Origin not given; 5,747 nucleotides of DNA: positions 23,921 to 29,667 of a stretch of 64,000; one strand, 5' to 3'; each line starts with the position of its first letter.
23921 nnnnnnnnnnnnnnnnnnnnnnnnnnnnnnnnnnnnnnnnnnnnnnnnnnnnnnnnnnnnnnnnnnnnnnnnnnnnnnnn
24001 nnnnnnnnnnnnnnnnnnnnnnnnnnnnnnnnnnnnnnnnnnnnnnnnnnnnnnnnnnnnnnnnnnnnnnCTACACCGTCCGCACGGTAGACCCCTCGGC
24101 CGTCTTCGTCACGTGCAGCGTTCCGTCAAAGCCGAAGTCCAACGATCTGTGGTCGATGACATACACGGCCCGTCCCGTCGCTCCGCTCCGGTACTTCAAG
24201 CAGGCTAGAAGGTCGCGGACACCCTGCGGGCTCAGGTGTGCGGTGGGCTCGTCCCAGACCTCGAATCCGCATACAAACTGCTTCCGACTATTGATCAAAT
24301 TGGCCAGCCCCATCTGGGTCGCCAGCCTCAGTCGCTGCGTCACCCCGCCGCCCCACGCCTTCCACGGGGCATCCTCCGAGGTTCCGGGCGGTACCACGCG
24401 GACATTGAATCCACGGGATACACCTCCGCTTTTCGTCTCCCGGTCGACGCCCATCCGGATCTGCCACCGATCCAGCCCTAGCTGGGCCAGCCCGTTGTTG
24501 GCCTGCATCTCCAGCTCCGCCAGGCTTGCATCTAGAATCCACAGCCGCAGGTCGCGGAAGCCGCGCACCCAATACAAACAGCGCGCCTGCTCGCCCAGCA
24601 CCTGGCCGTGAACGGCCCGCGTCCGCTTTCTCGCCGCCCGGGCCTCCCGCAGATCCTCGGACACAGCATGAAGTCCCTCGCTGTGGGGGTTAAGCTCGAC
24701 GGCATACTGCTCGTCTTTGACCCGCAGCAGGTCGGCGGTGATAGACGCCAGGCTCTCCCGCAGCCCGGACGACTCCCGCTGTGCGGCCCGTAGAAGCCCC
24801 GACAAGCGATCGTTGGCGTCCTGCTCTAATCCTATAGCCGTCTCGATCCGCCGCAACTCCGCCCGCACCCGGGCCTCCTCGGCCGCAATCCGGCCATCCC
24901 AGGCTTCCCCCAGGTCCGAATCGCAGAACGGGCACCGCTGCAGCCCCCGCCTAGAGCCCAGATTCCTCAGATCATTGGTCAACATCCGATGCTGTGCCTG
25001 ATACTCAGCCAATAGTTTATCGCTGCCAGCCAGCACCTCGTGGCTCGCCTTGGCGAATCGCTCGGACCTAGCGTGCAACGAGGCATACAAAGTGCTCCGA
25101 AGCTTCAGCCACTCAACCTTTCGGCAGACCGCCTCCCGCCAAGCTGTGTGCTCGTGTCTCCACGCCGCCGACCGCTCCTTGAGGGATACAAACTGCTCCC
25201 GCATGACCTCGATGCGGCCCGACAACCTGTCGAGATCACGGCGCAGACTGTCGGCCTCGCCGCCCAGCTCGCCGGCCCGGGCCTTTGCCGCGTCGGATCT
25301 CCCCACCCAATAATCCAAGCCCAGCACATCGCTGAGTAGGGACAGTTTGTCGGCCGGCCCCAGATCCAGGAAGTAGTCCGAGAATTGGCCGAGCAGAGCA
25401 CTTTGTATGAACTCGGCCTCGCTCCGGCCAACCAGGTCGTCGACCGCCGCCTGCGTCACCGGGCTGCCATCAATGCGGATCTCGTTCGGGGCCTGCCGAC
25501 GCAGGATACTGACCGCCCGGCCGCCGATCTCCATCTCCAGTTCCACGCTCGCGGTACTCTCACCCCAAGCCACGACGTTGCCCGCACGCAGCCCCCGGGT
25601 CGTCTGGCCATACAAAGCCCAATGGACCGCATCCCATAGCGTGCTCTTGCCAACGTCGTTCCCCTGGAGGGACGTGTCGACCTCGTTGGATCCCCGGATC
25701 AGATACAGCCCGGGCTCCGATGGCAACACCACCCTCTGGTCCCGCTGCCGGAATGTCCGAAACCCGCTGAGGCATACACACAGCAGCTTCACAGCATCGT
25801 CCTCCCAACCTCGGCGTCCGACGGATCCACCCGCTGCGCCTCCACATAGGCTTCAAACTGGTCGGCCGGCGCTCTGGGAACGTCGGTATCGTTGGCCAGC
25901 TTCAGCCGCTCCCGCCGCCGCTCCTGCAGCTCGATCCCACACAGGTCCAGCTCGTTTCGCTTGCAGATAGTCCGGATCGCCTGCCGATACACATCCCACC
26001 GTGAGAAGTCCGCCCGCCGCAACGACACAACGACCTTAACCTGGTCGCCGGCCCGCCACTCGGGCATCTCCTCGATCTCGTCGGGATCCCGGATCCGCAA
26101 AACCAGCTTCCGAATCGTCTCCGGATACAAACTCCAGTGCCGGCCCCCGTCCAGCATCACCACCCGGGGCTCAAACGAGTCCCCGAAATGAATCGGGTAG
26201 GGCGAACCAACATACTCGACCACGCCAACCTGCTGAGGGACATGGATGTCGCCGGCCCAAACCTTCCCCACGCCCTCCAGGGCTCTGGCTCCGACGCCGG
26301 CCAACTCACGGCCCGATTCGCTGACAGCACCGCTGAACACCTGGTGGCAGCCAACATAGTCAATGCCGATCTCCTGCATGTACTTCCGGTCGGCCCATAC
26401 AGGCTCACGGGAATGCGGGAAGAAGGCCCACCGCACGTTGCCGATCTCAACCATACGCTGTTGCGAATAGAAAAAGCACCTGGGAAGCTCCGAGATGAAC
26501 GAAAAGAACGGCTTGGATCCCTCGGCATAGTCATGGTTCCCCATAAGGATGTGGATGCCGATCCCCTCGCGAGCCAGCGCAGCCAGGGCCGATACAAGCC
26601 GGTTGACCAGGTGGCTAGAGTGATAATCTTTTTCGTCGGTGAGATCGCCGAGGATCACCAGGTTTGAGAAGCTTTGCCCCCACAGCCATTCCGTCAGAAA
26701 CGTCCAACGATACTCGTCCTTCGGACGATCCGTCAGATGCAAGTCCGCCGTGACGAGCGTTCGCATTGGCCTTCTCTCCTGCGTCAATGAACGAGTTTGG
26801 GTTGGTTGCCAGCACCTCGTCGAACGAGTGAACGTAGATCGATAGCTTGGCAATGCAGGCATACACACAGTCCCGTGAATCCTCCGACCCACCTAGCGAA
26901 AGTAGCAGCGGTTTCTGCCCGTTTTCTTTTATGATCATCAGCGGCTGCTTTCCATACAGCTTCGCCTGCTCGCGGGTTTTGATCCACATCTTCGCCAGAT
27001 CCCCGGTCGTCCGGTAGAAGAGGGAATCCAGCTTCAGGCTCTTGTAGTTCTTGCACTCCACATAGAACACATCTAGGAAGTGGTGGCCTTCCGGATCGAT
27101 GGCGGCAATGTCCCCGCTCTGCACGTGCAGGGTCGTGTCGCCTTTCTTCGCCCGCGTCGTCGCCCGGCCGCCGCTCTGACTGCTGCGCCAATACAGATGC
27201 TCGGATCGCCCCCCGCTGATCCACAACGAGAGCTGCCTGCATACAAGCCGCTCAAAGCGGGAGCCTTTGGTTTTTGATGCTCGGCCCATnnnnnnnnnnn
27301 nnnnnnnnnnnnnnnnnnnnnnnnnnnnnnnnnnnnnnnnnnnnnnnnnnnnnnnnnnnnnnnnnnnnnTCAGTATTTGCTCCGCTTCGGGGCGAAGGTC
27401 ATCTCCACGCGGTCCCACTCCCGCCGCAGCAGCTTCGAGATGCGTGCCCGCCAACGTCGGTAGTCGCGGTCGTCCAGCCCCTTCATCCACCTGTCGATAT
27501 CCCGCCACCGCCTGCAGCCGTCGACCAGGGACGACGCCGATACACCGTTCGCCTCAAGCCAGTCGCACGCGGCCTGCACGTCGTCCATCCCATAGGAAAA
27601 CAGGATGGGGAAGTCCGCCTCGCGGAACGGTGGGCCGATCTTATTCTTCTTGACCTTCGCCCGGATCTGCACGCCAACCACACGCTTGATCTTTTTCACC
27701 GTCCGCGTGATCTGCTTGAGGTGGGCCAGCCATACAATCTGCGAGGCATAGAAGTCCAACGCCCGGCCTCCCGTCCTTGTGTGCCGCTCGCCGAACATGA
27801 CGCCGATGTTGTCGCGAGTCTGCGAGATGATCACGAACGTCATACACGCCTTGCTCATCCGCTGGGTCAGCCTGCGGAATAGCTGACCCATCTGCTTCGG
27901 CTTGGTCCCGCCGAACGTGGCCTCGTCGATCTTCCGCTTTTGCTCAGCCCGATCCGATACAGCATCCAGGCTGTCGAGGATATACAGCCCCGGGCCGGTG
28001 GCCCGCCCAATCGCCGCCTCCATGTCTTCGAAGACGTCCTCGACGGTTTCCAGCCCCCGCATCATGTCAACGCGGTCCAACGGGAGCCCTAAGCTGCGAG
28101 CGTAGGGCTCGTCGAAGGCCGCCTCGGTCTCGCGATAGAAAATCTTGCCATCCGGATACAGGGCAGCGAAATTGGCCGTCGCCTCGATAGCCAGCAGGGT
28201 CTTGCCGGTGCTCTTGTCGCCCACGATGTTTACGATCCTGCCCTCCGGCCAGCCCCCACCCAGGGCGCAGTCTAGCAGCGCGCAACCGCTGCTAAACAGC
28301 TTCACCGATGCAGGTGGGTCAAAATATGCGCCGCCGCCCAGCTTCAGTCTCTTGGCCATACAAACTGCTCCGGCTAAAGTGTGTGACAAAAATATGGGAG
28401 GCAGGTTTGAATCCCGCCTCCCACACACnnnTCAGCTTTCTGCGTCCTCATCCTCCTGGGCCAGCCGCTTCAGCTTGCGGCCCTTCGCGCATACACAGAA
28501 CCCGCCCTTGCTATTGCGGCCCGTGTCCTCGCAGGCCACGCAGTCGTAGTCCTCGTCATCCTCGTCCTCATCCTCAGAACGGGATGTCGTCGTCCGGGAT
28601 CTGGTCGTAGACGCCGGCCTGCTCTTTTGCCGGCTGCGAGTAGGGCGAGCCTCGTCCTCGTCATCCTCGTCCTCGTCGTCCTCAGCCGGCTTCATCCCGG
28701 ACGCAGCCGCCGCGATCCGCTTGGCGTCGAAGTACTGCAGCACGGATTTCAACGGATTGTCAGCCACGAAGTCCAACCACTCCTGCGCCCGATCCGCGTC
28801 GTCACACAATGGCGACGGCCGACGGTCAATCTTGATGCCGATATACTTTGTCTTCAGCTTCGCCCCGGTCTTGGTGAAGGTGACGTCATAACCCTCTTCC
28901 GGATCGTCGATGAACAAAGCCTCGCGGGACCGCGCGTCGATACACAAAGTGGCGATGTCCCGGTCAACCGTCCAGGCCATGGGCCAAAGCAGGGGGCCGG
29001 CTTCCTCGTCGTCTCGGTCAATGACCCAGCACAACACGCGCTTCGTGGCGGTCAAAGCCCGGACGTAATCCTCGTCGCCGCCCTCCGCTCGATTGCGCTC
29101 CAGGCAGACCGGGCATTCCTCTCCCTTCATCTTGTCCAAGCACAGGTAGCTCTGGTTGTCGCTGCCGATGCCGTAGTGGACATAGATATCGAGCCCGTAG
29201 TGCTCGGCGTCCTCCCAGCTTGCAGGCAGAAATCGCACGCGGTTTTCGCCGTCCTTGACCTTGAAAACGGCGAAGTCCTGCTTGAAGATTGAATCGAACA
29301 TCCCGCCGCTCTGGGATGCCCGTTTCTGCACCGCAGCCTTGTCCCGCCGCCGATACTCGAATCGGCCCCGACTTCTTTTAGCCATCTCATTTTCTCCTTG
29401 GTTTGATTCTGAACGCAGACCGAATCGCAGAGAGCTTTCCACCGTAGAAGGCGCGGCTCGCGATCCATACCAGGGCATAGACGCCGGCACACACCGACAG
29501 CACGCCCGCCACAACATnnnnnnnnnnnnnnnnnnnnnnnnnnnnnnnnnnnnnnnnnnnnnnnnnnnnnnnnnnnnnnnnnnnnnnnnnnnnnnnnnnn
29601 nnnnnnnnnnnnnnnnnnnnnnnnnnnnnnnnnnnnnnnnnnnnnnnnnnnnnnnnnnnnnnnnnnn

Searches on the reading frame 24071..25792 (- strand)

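Call 35: search_protein_families(library=pfam, proteins=[window:24071-25792:-], max_evalue=0.01)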
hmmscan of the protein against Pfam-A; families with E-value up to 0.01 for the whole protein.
window:24071-25792:- (573 aa): 1 family
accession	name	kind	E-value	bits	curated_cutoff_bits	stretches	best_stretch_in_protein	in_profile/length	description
PF13476.12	AAA_23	-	5.4e-07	30.9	27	1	8-76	4-56/201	AAA domain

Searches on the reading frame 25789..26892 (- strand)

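Call 35: search_protein_families(library=pfam, proteins=[window:25789-26892:-], max_evalue=0.01)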
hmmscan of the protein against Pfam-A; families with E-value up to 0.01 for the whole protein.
window:25789-26892:- (367 aa): 1 family
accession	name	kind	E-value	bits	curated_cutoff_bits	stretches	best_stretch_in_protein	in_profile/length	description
PF00149.33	Metallophos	-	2.7e-08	34.9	21.5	1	43-143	1-93/191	Calcineurin-like phosphoesterase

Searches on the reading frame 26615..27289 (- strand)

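Call 35: search_protein_families(library=pfam, proteins=[window:26615-27289:-], max_evalue=0.01)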
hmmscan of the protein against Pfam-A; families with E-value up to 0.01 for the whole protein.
window:26615-27289:- (224 aa): 1 family
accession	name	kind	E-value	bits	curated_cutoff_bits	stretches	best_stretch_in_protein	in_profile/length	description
PF24608.2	PDDEXK_15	-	2.3e-13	50.8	27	1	5-128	2-108/164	Phage putative PDDEXK endonuclease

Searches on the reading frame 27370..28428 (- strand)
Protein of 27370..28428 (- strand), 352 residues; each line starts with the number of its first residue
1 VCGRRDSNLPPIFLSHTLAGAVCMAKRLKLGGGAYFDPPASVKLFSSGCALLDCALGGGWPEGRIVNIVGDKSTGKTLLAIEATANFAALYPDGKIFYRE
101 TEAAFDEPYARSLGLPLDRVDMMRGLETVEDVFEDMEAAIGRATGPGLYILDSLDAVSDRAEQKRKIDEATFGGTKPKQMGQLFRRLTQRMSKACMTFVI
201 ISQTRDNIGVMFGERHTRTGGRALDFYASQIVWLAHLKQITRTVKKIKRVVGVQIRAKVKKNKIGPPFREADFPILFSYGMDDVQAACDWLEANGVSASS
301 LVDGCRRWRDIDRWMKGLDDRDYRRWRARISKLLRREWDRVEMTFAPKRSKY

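Call 35: search_protein_families(library=pfam, proteins=[window:27370-28428:-], max_evalue=0.01)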
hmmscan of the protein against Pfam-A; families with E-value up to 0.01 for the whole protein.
window:27370-28428:- (352 aa): 3 families
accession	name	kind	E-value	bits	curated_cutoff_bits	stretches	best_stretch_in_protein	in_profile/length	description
PF00154.27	RecA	-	3.3e-42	145.2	27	1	40-281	28-261/262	recA bacterial DNA recombination protein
PF06745.19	ATPase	-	1.8e-09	37.7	26.6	1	47-247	3-199/231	KaiC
PF13481.12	AAA_25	-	4.4e-06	26.9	27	0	58-88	28-58/195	AAA domain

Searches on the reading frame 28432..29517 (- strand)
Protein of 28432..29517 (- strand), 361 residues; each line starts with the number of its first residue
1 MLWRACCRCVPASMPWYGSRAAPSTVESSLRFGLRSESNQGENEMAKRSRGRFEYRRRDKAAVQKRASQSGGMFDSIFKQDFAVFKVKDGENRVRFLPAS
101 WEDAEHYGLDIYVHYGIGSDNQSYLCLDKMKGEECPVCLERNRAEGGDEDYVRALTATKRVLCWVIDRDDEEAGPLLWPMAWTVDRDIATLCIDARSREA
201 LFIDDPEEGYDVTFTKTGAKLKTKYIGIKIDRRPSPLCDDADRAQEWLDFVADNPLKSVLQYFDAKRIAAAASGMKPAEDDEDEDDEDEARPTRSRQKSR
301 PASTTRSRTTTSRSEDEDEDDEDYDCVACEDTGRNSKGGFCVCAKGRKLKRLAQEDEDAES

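Call 35: search_protein_families(library=pfam, proteins=[window:28432-29517:-], max_evalue=0.01)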
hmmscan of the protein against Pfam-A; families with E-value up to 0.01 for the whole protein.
window:28432-29517:- (361 aa): 1 family
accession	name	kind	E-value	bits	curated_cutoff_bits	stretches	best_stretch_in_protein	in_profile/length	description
PF08804.16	gp32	-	0.00014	22.4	26.8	1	88-225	1-162/208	gp32 DNA binding protein like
